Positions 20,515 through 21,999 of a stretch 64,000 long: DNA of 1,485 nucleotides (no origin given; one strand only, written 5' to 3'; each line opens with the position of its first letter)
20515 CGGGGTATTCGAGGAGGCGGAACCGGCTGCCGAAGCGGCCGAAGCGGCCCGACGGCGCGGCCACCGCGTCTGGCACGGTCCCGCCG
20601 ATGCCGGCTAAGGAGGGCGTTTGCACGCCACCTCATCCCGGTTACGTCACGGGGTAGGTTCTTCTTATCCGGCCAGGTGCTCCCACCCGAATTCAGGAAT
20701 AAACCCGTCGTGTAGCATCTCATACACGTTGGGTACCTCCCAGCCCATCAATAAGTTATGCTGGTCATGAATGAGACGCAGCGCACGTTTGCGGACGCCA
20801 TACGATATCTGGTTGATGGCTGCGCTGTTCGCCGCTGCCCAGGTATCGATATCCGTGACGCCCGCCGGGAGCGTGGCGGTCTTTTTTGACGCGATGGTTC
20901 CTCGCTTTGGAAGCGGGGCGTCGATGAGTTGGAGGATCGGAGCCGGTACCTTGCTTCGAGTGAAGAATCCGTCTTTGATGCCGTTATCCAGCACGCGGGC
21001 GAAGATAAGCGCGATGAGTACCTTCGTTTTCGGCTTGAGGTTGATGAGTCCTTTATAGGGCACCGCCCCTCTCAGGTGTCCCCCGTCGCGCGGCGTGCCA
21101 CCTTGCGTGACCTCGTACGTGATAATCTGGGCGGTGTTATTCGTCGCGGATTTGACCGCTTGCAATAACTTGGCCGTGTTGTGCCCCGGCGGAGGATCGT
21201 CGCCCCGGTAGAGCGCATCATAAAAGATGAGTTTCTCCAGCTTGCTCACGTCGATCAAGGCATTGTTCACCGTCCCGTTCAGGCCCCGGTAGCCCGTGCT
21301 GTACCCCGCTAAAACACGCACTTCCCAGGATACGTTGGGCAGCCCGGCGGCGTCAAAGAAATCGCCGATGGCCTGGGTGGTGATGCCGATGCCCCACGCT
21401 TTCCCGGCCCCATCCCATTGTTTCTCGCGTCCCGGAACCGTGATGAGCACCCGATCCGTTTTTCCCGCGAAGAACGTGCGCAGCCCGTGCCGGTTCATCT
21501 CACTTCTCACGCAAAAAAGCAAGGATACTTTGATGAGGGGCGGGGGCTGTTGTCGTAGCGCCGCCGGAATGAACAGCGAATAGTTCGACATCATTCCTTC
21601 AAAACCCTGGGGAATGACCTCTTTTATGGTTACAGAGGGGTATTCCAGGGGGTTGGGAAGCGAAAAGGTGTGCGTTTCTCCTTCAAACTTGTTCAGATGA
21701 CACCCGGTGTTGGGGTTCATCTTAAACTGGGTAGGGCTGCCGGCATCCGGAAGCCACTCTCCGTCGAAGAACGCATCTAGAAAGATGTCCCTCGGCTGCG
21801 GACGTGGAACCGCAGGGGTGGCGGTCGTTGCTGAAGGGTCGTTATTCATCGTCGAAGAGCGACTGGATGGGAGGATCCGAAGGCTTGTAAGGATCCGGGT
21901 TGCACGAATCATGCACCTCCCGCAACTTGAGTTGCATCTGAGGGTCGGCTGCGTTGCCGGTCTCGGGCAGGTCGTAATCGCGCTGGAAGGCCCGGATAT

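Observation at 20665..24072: Lower-GC three-gene cassette: small beta-sandwich protein, signal-less LysM/OmpA/PG-binding protein and GxSxG hydrolase-like protein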

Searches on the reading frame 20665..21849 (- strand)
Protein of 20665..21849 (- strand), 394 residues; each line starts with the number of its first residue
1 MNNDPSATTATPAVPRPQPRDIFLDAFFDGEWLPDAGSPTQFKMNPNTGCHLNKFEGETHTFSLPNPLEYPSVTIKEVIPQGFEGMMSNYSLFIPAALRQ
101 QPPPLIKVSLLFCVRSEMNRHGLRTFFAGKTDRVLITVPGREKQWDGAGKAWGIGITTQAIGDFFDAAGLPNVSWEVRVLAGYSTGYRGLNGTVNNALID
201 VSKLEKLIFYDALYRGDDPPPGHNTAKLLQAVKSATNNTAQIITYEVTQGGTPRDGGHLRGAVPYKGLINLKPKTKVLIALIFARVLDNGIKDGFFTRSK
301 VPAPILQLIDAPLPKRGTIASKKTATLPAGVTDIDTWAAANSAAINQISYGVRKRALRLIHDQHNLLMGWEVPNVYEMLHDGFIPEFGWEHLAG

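Call 3: search_protein_families(library=pfam, proteins=[window:20665-21849:-], max_evalue=1)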
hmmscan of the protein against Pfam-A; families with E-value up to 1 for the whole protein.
window:20665-21849:- (394 aa): 1 family
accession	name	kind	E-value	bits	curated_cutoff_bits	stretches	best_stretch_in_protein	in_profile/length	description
PF08677.15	GP11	-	0.0059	16.4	27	1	290-351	55-116/252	GP11 baseplate wedge protein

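Call 4: search_protein_families(library=ncbifam, proteins=[window:20665-21849:-], max_evalue=1)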
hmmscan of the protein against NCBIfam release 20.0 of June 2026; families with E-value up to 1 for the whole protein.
window:20665-21849:- (394 aa): 0 families

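Call 6: search_protein_families(library=padloc, proteins=[window:20665-21849:-], max_evalue=1)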
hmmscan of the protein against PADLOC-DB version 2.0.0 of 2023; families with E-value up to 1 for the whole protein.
window:20665-21849:- (394 aa): 0 families

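Call 7: search_protein_families(library=phrogs, proteins=[window:20665-21849:-], max_evalue=1)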
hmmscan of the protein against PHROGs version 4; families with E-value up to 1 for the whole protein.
window:20665-21849:- (394 aa): 0 families

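Call 9: find_homologous_proteins(query=window:20665-21849:-)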
Query window:20665-21849:- (394 aa): 70 proteins with E <= 0.001 among 5898 candidates.
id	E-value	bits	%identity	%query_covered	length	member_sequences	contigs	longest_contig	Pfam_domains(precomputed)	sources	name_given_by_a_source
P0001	7.8e-271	916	100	100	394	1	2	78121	-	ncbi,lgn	ncbi:MAG: hypothetical protein ACE5G0_00150 [Rhodothermales bacterium]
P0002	2.4e-92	328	47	99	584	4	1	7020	-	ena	-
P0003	1.1e-90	323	46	98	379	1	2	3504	-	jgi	-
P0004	1.8e-89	319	47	95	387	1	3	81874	-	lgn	-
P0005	1.6e-87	312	45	95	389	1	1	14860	-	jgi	jgi:hypothetical protein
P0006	2.1e-86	309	45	96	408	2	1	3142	-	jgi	jgi:hypothetical protein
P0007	1.1e-85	306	45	94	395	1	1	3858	-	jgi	jgi:hypothetical protein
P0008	3.2e-85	305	45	89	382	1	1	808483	-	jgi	jgi:hypothetical protein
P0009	5.3e-83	297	43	95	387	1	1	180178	-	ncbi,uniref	ncbi:hypothetical protein ACQKRQ_38370 [Paraburkholderia sp. NPDC080076]|uniref:hypothetical protein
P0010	6.2e-82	294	44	97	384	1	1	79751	-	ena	-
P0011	7.4e-81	290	44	95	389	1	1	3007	-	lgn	-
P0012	3.1e-80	288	44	96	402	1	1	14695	-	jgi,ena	jgi:hypothetical protein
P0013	5.3e-80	288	44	96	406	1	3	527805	-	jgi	jgi:hypothetical protein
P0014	5.4e-79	284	42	96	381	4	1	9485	-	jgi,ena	-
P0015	1.7e-78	283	43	97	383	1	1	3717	-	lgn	-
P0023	5.3e-75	271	42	96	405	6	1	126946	-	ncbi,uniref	ncbi:hypothetical protein ACFY8B_25250 [Streptomyces sp. NPDC012751]|uniref:hypothetical protein n=1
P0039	1.9e-66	243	41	96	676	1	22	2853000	-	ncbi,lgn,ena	ncbi:MAG: hypothetical protein WA211_08600 [Candidatus Acidiferrales bacterium]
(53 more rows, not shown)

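Call 10: find_encoding_contigs(protein=window:20665-21849:-, flank=10000, max_places=10)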
Protein window:20665-21849:- (394 aa): 2 contigs read that carry it; 2 places shown.
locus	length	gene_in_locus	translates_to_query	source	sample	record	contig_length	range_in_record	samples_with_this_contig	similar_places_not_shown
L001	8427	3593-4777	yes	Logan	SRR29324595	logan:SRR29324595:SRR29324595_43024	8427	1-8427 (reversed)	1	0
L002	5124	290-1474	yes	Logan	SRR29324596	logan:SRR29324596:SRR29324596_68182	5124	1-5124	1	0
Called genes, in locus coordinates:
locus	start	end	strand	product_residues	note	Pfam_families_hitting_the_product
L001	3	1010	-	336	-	?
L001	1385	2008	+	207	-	-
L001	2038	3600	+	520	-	PF00691:OmpA (weak), PF01471:PG_binding_1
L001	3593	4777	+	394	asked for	-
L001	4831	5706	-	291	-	PF00288:GHMP_kinases_N, PF08544:GHMP_kinases_C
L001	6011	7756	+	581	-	PF02563:Poly_export, PF10531:SLBB (weak), PF22461:SLBB_2 (weak)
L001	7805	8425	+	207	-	?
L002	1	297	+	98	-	?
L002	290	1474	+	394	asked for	-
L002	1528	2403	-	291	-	PF00288:GHMP_kinases_N, PF08544:GHMP_kinases_C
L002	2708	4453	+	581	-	PF02563:Poly_export, PF10531:SLBB (weak), PF22461:SLBB_2 (weak)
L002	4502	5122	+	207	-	?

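Call 11: find_encoding_contigs(protein=P0009, flank=10000, max_places=2)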
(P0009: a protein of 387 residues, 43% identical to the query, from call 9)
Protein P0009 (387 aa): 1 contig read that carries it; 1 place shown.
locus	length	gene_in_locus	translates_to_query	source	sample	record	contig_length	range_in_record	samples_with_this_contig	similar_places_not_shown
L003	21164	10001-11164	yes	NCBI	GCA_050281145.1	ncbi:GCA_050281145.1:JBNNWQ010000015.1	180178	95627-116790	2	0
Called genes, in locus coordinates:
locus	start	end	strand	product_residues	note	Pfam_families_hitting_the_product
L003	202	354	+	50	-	-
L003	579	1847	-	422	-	-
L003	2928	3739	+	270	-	PF13340:DUF4096, PF01609:DDE_Tnp_1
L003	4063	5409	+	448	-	-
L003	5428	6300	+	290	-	PF00089:Trypsin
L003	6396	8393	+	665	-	PF00082:Peptidase_S8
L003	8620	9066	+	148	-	-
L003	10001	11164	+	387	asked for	-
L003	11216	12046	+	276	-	-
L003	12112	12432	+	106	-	PF01471:PG_binding_1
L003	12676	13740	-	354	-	PF00112:Peptidase_C1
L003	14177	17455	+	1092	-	PF20248:DUF6603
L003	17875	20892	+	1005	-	-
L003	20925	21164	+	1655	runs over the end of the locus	-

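Call 12: find_encoding_contigs(protein=P0023, flank=10000, max_places=2)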
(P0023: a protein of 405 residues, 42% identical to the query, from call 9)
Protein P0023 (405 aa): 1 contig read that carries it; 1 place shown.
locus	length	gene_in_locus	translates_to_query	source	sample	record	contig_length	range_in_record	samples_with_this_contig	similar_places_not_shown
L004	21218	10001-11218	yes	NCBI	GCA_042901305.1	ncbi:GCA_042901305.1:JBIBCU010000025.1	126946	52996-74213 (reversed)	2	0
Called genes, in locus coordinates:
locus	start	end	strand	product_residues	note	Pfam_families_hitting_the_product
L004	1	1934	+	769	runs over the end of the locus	PF04738:Lant_dehydr_N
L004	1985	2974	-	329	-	PF01544:CorA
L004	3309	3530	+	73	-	-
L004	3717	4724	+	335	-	PF03631:Virul_fac_BrkB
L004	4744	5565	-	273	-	PF00376:MerR, PF13411:MerR_1, PF06445:GyrI-like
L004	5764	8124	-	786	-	PF00989:PAS (faint), PF13426:PAS_9 (faint), PF08448:PAS_4, PF01590:GAF (weak), PF13185:GAF_2 (weak), PF13492:GAF_3 (weak), PF07228:SpoIIE, PF13581:HATPase_c_2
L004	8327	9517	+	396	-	PF00892:EamA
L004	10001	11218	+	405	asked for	-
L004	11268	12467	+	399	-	-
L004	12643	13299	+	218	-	-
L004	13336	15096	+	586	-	PF00270:DEAD, PF00271:Helicase_C, PF16124:RecQ_Zn_bind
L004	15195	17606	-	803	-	PF03636:Glyco_hydro_65N, PF03632:Glyco_hydro_65m, PF03633:Glyco_hydro_65C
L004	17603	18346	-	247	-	PF00702:Hydrolase, PF13419:HAD_2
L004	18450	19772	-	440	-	PF07690:MFS_1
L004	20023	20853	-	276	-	PF25213:HVO_A0261_N (weak), PF08220:HTH_DeoR, PF08279:HTH_11 (weak), PF00455:DeoRC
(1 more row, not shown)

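Call 13: find_encoding_contigs(protein=P0039, flank=10000, max_places=2)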
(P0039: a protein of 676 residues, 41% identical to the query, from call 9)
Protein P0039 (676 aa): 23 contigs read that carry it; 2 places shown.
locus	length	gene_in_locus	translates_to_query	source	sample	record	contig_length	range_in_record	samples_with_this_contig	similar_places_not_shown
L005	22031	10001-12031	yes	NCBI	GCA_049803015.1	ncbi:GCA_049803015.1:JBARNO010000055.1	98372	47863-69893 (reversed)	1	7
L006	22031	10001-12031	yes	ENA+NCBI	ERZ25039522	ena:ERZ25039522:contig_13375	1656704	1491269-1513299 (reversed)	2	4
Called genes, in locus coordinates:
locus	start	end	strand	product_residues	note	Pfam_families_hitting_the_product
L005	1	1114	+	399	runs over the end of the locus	PF07470:Glyco_hydro_88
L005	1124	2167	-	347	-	PF13353:Fer4_12 (weak), PF04055:Radical_SAM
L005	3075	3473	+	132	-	PF00072:Response_reg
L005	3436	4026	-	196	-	PF13545:HTH_Crp_2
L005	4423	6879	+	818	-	-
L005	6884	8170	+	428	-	-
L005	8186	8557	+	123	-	-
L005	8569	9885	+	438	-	-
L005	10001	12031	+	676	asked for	-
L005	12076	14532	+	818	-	PF00089:Trypsin (weak), PF13365:Trypsin_2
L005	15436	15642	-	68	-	-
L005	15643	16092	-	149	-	PF20382:DUF6677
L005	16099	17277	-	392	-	PF00557:Peptidase_M24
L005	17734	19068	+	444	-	PF00149:Metallophos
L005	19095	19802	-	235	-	PF01168:Ala_racemase_N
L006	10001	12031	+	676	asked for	-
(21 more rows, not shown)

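Call 14: find_encoding_contigs(protein=P0008, flank=10000, max_places=2)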
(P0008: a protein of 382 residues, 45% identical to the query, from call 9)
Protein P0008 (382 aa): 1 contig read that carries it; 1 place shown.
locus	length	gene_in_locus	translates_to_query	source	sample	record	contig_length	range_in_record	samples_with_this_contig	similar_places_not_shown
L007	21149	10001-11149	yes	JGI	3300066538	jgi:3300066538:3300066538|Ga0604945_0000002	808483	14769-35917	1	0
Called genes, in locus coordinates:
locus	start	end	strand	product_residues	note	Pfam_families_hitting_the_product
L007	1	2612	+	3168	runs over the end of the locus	PF20248:DUF6603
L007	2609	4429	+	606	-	-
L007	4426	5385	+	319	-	-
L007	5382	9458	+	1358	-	-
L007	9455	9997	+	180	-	-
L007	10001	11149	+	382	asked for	-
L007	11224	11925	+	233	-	PF01177:Asp_Glu_race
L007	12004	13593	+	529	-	PF18456:CmlA_N, PF00753:Lactamase_B (weak), PF13483:Lactamase_B_3, PF12706:Lactamase_B_2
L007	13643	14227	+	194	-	PF07638:Sigma70_ECF, PF08281:Sigma70_r4_2, PF04545:Sigma70_r4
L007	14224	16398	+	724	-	-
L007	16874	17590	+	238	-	PF00106:adh_short, PF08659:KR, PF13561:adh_short_C2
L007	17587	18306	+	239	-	-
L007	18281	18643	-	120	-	-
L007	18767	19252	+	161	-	PF00885:DMRL_synthase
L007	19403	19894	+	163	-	PF01029:NusB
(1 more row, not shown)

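Call 24: predict_structure(alignment_id=A1)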
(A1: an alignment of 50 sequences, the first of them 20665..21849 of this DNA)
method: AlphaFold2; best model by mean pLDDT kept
length: 394 residues; sequences in the alignment: 50
mean_pLDDT: 95.2   pTM: 0.92
mean pLDDT of the five models: 95.2, 94.7, 94.1, 93.9, 93.7
residues with pLDDT >= 90: 363; 70-90: 22; 50-70: 7; < 50: 2
segments of 3 or more residues with pLDDT < 50: none
pLDDT, mean of each block of 10 residues (from residue 1): 61 88 97 93 96 97 97 95 95 98 98 95 97 98 90 97 98 98 97 98 99 94 97 98 98 94 95 98 98 97 98 94 89 97 98 98 95 96 97 94
secondary structure, 60 per line:
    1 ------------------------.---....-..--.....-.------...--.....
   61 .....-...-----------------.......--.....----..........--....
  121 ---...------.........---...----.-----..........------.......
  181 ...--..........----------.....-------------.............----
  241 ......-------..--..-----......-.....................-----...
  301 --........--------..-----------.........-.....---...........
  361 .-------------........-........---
elements in order: E38-42 E51-53 E59-65 E87-93 H96-100 E105-114 H117-120 E133-141 H158-167 E174-183 H186-195 E206-210 H224-236 E241-246 E268-270 H272-292 H303-310 H334-340 H342-346 H350-361 H375-382 H384-391

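Call 28: fold_search(model_id=the predicted structure, library=pdb)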
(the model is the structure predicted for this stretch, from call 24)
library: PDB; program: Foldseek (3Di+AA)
matches with E <= 10: 1052; with E <= 0.001: 20
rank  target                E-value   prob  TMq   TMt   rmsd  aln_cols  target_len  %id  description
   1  5vol_E                2.2e-04  0.99  0.26  0.35   7.0       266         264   11  Bacint_04212 ferulic acid esterase (released 2017-07-19)
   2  4i4c_B                2.4e-04  0.99  0.22  0.22  11.3       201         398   16  Crystal structure of the protein frsA complexed with unknown ligand (released 2013-10-09)
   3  5vol_G                2.5e-04  0.99  0.26  0.36   7.3       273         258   12  Bacint_04212 ferulic acid esterase (released 2017-07-19)
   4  5vol_A                2.8e-04  1.00  0.24  0.34   7.3       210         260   13  Bacint_04212 ferulic acid esterase (released 2017-07-19)
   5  6vh9_A                4.3e-04  1.00  0.30  0.43   6.3       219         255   15  FphF, Staphylococcus aureus fluorophosphonate-binding serine hydrolases F, apo form (released 2020-09-16)
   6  7xrt_A                4.8e-04  1.00  0.27  0.37   6.8       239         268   10  Bacteroides thetaiotaomicron ferulic acid esterase (BT_4077) (released 2023-11-22)
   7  5jkj_A                4.8e-04  0.66  0.20  0.21  15.6       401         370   11  Crystal structure of esterase E22 L374D mutant (released 2017-04-26)
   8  3fcx_A                5.1e-04  0.99  0.25  0.34   7.9       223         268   11  Crystal structure of human esterase D (released 2008-12-09)
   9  5vol_H                5.7e-04  0.99  0.26  0.36   6.9       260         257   11  Bacint_04212 ferulic acid esterase (released 2017-07-19)
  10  5vol_D                6.1e-04  0.99  0.26  0.35   7.1       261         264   12  Bacint_04212 ferulic acid esterase (released 2017-07-19)
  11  8qd7_B                6.8e-04  0.98  0.28  0.27   9.4       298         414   10  Wdyg1p from W. dermatitidis catalyzes polyketide shortening in the biosynthesis of DHN-melanin (released 2024-03-13)
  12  8qbh                  6.8e-04  0.98  0.24  0.25   9.1       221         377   12  AntI in complex with 1-Naphthol (released 2024-03-13)
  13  4i4c_A                7.3e-04  0.98  0.23  0.23  11.4       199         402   16  Crystal structure of the protein frsA complexed with unknown ligand (released 2013-10-09)
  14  3doh_A                8.7e-04  0.99  0.27  0.28   7.1       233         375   12  Crystal Structure of a Thermostable Esterase (released 2009-02-17)
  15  3e4d_D                8.7e-04  0.99  0.25  0.33   8.7       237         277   10  Structural and Kinetic Study of an S-Formylglutathione Hydrolase from Agrobacterium tumefaciens (released 2009-08-18)
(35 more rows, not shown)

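Call 63: search_solved_structures(query=A1, max_evalue=1)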
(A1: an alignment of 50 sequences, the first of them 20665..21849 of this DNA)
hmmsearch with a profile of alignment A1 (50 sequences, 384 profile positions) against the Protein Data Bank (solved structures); distinct sequences matched with E-value up to 1: 5.
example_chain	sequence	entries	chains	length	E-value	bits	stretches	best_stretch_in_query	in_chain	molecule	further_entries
6j52_A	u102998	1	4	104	0.067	15.5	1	257-322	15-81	Caspase recruitment domain-only protein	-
3vfd_A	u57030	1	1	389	0.3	13.4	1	241-307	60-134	Spastin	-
5z6q_A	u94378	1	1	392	0.3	13.4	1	241-307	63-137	Spastin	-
5z6r_A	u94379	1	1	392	0.3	13.4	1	241-307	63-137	Spastin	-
6pek_A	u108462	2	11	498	0.42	12.9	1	241-307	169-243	Spastin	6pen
